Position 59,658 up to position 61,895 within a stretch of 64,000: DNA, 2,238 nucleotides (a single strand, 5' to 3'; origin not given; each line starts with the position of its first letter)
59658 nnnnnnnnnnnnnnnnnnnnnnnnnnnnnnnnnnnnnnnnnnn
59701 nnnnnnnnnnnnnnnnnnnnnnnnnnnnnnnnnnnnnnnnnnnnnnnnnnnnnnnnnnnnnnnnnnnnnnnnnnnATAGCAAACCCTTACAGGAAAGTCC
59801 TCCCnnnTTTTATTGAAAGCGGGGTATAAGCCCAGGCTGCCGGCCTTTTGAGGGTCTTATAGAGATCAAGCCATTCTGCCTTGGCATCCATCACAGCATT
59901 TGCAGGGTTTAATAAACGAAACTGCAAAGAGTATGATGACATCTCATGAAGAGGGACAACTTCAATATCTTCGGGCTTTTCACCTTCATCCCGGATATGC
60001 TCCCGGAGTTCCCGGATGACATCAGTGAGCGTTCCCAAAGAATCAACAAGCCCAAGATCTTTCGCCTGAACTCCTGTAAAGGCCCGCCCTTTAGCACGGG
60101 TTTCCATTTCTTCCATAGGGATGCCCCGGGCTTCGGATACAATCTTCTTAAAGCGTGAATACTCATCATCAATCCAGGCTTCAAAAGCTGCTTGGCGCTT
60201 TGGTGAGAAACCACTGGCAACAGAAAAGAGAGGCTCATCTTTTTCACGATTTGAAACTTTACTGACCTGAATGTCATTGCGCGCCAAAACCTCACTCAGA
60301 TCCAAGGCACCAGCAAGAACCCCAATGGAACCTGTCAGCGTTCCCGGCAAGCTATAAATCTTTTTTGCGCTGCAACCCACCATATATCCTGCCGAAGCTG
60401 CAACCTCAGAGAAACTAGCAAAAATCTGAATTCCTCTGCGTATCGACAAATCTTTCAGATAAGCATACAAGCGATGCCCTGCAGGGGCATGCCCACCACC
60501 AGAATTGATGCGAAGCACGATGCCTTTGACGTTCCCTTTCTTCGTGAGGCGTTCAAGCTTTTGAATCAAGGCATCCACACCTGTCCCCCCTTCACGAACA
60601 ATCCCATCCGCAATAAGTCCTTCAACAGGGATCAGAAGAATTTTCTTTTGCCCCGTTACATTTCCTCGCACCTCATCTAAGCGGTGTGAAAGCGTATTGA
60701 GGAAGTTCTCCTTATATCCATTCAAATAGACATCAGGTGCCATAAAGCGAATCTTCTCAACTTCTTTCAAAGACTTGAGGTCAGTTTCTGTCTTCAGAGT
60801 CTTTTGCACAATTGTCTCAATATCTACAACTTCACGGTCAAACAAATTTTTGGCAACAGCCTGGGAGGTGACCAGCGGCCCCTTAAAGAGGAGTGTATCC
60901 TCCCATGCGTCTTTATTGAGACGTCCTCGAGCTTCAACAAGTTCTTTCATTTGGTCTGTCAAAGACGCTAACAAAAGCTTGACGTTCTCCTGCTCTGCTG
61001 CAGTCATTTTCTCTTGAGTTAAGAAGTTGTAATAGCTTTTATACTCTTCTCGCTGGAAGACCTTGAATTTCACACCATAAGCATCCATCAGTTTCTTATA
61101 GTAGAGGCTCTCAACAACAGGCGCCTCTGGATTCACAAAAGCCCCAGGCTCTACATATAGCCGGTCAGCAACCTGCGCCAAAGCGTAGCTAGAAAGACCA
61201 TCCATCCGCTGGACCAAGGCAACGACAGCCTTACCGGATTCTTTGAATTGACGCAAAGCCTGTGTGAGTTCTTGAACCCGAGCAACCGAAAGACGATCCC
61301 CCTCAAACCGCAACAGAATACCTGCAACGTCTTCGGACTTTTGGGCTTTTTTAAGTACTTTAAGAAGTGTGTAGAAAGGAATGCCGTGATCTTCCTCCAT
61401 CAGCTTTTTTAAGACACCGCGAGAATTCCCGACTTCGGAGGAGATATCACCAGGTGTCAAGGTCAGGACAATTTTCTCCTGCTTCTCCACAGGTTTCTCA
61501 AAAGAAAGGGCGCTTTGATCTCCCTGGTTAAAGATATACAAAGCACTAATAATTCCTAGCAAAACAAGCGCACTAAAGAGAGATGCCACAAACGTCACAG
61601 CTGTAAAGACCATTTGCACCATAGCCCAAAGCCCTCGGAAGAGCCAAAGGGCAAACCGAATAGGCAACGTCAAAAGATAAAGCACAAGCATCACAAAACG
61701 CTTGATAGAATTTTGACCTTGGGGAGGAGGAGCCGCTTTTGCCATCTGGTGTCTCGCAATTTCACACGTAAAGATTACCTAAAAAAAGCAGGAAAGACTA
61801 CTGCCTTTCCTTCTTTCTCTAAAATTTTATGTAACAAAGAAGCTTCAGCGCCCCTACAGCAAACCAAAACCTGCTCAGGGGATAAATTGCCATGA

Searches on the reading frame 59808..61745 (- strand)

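Call 20: search_protein_families(library=pfam, proteins=[window:59808-61745:-], max_evalue=0.001)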
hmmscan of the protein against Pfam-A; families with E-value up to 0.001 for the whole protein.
window:59808-61745:- (646 aa): 2 families
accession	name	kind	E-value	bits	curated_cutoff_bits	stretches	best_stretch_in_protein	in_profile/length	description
PF01343.23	Peptidase_S49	-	1.5e-49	168.4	24.9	2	437-583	5-150/154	Peptidase family S49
PF00574.28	CLP_protease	-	0.00057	20.2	20.2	0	392-467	32-105/182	Clp protease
